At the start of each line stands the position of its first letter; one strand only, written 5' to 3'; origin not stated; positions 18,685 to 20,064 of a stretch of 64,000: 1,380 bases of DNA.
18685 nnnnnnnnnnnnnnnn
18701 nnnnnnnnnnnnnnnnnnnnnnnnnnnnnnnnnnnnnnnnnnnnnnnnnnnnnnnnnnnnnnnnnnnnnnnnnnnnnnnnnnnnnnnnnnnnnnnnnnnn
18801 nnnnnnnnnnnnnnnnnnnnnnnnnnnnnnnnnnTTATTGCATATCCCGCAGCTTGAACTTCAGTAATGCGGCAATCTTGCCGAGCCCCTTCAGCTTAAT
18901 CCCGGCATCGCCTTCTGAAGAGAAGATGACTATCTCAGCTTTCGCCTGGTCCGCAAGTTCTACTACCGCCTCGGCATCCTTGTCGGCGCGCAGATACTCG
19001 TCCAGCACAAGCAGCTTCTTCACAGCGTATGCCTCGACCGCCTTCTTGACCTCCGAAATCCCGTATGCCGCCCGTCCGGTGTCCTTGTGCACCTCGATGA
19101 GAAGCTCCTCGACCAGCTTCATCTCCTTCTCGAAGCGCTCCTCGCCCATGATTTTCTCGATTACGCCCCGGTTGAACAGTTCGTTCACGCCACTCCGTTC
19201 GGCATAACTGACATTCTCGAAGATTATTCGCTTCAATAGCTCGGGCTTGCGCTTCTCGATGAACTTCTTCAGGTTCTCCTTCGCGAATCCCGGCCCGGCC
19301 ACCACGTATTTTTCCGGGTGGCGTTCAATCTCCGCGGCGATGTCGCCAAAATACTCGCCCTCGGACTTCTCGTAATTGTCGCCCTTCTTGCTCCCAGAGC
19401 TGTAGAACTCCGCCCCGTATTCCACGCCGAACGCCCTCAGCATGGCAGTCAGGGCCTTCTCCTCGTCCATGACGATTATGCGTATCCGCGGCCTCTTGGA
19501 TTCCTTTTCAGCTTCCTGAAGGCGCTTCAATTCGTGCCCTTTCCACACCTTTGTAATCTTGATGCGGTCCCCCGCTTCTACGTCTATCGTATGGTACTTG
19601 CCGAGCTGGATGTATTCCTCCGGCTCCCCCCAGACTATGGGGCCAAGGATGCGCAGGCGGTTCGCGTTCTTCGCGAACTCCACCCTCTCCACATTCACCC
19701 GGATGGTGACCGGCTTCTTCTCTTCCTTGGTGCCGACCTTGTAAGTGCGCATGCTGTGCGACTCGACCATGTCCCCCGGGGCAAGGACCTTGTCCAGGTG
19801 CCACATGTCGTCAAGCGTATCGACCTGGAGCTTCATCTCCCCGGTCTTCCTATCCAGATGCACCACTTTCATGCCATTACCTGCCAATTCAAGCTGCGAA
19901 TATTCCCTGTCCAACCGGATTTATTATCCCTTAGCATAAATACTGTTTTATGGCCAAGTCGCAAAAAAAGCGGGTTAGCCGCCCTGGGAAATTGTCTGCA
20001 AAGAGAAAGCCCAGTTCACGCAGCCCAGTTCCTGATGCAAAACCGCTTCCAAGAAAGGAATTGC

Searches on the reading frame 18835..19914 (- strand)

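Call 13: search_protein_families(library=ncbifam, proteins=[window:18835-19914:-], max_evalue=0.00001)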
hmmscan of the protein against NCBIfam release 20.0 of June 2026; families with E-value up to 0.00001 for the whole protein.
window:18835-19914:- (359 aa): 2 families
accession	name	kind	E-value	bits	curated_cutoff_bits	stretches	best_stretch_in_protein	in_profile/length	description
TIGR00111.1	pelota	equivalog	1.1e-75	255.2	177.65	1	17-355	3-351/351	mRNA surveillance protein pelota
TIGR03676.1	aRF1_eRF1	equivalog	1.2e-13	50.7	234.7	1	186-307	194-314/403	peptide chain release factor aRF-1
